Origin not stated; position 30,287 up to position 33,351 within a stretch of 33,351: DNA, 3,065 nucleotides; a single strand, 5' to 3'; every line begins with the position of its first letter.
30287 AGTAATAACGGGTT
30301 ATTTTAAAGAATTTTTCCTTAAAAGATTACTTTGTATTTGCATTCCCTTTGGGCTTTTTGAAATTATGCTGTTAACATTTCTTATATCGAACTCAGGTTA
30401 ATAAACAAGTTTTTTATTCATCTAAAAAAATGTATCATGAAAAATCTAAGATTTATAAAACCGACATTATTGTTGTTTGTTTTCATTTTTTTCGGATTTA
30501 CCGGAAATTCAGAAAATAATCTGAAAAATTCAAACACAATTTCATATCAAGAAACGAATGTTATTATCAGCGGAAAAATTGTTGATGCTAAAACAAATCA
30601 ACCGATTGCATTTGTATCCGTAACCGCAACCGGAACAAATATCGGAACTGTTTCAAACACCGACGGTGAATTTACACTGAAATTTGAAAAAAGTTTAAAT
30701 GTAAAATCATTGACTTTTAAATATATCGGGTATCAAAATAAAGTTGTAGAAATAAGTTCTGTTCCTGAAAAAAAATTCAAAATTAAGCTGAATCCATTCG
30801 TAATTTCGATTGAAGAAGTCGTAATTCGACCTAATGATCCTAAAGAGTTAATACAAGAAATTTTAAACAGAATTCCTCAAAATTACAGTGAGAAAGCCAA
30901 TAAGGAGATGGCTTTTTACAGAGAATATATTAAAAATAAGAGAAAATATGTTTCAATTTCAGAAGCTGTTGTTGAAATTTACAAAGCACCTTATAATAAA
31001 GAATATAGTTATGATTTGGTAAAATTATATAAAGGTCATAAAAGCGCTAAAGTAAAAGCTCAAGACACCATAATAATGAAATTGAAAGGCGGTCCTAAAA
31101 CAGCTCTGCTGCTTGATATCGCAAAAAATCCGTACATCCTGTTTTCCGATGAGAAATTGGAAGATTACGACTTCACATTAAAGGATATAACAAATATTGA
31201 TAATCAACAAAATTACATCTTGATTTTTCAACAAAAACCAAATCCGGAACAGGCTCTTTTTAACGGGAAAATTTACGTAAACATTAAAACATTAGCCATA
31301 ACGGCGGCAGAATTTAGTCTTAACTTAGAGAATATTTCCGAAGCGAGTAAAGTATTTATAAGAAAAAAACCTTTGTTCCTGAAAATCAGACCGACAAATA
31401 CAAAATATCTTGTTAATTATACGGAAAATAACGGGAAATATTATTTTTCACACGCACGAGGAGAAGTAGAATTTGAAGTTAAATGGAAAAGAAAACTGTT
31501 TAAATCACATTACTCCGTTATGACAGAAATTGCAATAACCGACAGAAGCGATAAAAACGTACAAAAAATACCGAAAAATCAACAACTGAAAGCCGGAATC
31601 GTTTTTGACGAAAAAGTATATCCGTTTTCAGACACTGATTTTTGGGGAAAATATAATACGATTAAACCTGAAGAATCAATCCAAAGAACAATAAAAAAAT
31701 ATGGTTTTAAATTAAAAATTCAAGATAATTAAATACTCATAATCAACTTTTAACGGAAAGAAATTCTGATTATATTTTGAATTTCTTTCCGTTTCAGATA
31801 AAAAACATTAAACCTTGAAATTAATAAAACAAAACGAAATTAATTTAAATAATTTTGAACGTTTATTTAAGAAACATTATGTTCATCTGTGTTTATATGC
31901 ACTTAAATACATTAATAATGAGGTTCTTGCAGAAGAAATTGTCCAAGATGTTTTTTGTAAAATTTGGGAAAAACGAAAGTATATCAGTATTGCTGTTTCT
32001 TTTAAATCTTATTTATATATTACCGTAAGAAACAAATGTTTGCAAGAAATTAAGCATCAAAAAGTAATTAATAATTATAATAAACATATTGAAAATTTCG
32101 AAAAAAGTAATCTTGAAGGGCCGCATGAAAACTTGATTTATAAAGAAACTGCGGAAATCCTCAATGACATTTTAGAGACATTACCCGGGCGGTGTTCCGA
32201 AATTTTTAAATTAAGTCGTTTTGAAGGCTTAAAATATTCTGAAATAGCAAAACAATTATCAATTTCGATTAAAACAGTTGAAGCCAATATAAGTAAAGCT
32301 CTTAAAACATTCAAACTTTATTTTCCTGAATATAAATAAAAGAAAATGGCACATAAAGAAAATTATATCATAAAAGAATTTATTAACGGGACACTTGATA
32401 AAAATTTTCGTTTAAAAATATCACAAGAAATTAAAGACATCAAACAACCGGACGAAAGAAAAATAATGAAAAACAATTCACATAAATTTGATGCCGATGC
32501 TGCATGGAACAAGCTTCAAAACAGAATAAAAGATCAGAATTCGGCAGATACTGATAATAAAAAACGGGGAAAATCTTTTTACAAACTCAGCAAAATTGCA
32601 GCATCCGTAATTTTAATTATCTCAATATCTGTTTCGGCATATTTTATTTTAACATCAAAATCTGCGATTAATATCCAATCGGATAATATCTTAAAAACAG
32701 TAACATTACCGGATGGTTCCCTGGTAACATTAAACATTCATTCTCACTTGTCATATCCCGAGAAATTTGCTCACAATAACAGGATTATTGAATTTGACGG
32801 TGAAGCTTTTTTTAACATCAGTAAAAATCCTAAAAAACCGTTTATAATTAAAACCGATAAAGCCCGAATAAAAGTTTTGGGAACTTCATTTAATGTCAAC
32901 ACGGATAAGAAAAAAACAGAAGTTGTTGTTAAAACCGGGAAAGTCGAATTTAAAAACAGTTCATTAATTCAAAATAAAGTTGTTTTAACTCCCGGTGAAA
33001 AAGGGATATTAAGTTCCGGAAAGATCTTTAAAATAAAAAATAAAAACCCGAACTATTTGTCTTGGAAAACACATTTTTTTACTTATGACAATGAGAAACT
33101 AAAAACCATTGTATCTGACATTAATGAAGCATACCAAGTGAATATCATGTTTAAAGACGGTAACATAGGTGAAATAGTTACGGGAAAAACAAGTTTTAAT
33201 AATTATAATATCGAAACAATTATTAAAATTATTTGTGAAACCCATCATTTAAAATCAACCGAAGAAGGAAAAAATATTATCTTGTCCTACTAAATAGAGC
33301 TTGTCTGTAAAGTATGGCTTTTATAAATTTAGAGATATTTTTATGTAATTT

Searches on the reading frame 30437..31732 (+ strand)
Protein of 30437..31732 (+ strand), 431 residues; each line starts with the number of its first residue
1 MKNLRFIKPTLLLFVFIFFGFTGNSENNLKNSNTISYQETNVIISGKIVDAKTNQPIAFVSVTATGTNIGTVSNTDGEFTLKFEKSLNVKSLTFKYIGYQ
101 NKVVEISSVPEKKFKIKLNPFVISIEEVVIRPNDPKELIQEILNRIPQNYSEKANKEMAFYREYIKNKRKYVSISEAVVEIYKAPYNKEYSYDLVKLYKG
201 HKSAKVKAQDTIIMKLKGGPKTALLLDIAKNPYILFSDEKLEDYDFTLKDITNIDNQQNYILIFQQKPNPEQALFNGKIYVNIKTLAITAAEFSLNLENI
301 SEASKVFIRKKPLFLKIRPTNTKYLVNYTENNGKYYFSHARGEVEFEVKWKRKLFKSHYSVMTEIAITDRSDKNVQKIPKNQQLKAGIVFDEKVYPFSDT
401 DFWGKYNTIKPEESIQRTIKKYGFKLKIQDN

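Call 7: search_protein_families(library=pfam, proteins=[window:30437-31732:+])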
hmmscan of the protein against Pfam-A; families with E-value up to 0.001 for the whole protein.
window:30437-31732:+ (431 aa): 2 families
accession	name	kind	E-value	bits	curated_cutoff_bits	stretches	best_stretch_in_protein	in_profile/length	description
PF13715.12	CarbopepD_reg_2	-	3.4e-18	65.9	32.2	1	44-130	1-88/88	CarboxypepD_reg-like domain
PF13620.12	CarboxypepD_reg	-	5.9e-10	39.8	32.3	1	44-106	2-67/82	Carboxypeptidase regulatory-like domain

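Call 20: find_encoding_contigs(protein=window:30437-31732:+, flank=3000, max_places=10)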
Protein window:30437-31732:+ (431 aa): 4 contigs read that carry it; 4 places shown.
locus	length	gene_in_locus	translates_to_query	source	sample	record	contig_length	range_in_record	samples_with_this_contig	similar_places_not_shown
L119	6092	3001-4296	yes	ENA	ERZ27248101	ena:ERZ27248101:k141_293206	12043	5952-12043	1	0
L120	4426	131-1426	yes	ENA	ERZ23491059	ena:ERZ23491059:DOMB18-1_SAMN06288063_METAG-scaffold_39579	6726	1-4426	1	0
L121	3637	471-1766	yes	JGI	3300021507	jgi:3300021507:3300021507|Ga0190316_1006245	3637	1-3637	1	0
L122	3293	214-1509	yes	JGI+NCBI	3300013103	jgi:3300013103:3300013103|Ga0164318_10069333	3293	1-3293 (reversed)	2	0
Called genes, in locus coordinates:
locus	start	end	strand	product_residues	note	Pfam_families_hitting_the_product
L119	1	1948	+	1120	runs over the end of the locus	PF01590:GAF (weak), PF13185:GAF_2, PF00989:PAS (weak), PF08448:PAS_4, PF13426:PAS_9, PF08447:PAS_3, PF08448:PAS_4, PF13426:PAS_9, +2 more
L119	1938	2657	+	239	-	-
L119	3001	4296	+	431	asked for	PF13620:CarboxypepD_reg, PF13715:CarbopepD_reg_2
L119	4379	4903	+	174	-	PF04542:Sigma70_r2, PF08281:Sigma70_r4_2, PF04545:Sigma70_r4 (weak)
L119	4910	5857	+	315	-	PF04773:FecR, PF16344:FecR_C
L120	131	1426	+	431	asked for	PF13620:CarboxypepD_reg, PF13715:CarbopepD_reg_2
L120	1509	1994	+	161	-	-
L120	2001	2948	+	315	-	PF04773:FecR, PF16344:FecR_C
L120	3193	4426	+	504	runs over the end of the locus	PF13620:CarboxypepD_reg (weak), PF13715:CarbopepD_reg_2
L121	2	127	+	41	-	?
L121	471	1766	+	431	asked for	PF13620:CarboxypepD_reg, PF13715:CarbopepD_reg_2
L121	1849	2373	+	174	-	PF04542:Sigma70_r2, PF08281:Sigma70_r4_2, PF04545:Sigma70_r4 (weak)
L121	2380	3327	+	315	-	PF04773:FecR, PF16344:FecR_C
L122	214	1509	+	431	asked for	PF13620:CarboxypepD_reg, PF13715:CarbopepD_reg_2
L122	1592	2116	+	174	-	PF04542:Sigma70_r2, PF08281:Sigma70_r4_2, PF04545:Sigma70_r4 (weak)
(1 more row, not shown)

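Call 33: find_homologous_proteins(query=window:30437-31732:+, max_evalue=1e-20)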
Query window:30437-31732:+ (431 aa): 2030 proteins with E <= 1e-20 among 7708 candidates; the best 120 are listed.
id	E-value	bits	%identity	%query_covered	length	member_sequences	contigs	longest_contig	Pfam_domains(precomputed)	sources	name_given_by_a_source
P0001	6.9e-250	847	90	100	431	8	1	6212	PF13715.13,PF13620.13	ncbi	-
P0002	9.3e-234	794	83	100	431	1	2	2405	PF13715.13,PF13620.13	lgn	-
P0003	7.7e-227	771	80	100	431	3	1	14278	PF13715.13,PF13620.13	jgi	-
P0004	2.8e-220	750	80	100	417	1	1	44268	PF13715.13,PF13620.13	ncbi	-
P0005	5.2e-219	745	79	100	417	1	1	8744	PF13715.13,PF13620.13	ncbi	-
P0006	4.7e-215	732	82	92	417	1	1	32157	PF13715.13,PF13620.13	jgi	-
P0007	2.3e-211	720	78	100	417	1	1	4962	PF13715.13,PF13620.13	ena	-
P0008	6.7e-203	692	74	100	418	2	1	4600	PF13715.13,PF13620.13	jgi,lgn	-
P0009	1.4e-194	665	71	100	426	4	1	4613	PF13715.13,PF13620.13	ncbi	-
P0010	1.4e-193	662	74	94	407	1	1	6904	PF13715.13,PF13620.13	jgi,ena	-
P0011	4.4e-191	653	69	100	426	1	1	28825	PF13715.13,PF13620.13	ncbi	-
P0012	5.5e-186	637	71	93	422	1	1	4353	PF13715.13,PF13620.13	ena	-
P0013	2.5e-184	631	66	100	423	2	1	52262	PF13715.13,PF13620.13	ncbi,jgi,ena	-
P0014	6.1e-183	627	66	100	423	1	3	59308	PF13715.13,PF13620.13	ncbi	-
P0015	4.5e-178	611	66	100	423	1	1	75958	PF13715.13,PF13620.13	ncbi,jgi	-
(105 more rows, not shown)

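Call 34: find_encoding_contigs(protein=P0001, flank=3000, max_places=3)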
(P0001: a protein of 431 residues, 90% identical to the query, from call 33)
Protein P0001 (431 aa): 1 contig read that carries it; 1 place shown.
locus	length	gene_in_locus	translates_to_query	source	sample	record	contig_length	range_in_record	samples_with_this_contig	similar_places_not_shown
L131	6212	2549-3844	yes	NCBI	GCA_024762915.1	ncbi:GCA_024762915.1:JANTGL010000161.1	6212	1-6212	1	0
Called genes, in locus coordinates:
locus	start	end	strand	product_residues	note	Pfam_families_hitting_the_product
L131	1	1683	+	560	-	?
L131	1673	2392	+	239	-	-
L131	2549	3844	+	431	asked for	PF13620:CarboxypepD_reg, PF13715:CarbopepD_reg_2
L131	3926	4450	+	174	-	PF04542:Sigma70_r2, PF08281:Sigma70_r4_2, PF04545:Sigma70_r4 (weak)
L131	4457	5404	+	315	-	PF04773:FecR, PF16344:FecR_C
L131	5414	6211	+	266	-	?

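Call 35: find_encoding_contigs(protein=P0003, flank=3000, max_places=3)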
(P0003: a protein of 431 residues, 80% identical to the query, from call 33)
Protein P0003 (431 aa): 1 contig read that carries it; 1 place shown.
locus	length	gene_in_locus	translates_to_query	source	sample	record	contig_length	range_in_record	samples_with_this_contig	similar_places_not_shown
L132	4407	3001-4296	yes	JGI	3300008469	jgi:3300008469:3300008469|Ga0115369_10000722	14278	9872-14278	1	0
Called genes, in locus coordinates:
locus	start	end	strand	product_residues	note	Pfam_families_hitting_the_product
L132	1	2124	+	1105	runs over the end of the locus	PF01590:GAF, PF13185:GAF_2, PF08448:PAS_4, PF13426:PAS_9, PF08447:PAS_3 (weak), PF08448:PAS_4 (weak), PF13426:PAS_9, PF08447:PAS_3, +2 more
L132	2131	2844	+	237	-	-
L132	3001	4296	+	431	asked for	PF13620:CarboxypepD_reg, PF13715:CarbopepD_reg_2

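Call 36: find_encoding_contigs(protein=P0004, flank=3000, max_places=3)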
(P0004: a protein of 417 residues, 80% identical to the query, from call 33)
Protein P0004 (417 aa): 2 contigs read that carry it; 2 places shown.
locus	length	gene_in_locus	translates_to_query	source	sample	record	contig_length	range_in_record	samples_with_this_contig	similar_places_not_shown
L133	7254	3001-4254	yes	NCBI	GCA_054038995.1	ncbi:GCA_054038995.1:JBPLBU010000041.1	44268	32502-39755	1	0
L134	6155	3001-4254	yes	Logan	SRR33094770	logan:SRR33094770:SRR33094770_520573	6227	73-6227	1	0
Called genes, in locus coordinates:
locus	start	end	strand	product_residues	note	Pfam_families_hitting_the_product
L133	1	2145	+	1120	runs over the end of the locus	PF01590:GAF (weak), PF13185:GAF_2, PF08448:PAS_4, PF13426:PAS_9, PF08448:PAS_4, PF00989:PAS, PF08447:PAS_3, PF13426:PAS_9, +4 more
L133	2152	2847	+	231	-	-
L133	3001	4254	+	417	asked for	PF13620:CarboxypepD_reg, PF13715:CarbopepD_reg_2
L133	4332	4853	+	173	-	PF04542:Sigma70_r2, PF08281:Sigma70_r4_2, PF04545:Sigma70_r4 (weak)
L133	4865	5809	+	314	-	PF04773:FecR, PF16344:FecR_C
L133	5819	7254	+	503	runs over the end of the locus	PF13620:CarboxypepD_reg (weak), PF13715:CarbopepD_reg_2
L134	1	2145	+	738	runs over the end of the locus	?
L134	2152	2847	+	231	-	-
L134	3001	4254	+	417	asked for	PF13620:CarboxypepD_reg, PF13715:CarbopepD_reg_2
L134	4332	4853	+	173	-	PF04542:Sigma70_r2, PF08281:Sigma70_r4_2, PF04545:Sigma70_r4 (weak)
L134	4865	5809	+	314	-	PF04773:FecR, PF16344:FecR_C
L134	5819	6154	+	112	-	?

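Call 37: find_encoding_contigs(protein=P0006, flank=3000, max_places=3)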
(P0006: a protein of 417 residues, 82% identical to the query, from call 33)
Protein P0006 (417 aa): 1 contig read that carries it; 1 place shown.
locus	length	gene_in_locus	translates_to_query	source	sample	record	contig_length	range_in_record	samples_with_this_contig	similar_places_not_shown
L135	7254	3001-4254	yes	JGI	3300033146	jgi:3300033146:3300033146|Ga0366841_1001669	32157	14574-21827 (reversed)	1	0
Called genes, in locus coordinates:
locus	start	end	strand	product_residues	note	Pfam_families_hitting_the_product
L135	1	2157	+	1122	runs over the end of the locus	PF01590:GAF (weak), PF13185:GAF_2, PF00989:PAS, PF08448:PAS_4, PF13426:PAS_9, PF08447:PAS_3 (weak), PF08448:PAS_4, PF13426:PAS_9, +2 more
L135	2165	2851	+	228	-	-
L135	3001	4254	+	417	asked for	PF13620:CarboxypepD_reg, PF13715:CarbopepD_reg_2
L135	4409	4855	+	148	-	PF04542:Sigma70_r2, PF08281:Sigma70_r4_2, PF04545:Sigma70_r4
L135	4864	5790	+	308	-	PF04773:FecR, PF16344:FecR_C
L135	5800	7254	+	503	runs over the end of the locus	PF13620:CarboxypepD_reg (weak), PF13715:CarbopepD_reg_2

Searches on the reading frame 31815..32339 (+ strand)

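Call 7: search_protein_families(library=pfam, proteins=[window:31815-32339:+])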
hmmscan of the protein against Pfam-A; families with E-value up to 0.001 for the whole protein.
window:31815-32339:+ (174 aa): 4 families
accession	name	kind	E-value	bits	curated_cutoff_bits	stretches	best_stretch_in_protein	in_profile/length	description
PF08281.18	Sigma70_r4_2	-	5.8e-15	55.1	25.7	1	115-165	3-53/54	Sigma-70, region 4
PF04542.20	Sigma70_r2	-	6.3e-12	45.6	24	1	17-83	1-69/71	Sigma-70 region 2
PF04545.22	Sigma70_r4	-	1.6e-07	31.1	24.1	1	120-164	2-46/50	Sigma-70, region 4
PF07638.17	Sigma70_ECF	-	0.00042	20.7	21.1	1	110-159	124-172/185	ECF sigma factor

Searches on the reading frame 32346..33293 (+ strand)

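Call 7: search_protein_families(library=pfam, proteins=[window:32346-33293:+])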
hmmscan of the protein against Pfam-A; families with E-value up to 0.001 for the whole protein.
window:32346-33293:+ (315 aa): 2 families
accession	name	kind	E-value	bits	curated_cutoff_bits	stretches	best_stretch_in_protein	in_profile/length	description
PF04773.18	FecR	-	1.7e-19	70.5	24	1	118-201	12-97/97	FecR protein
PF16344.10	FecR_C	-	1.2e-08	35.3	24.4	1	245-313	2-70/70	FecR, C-terminal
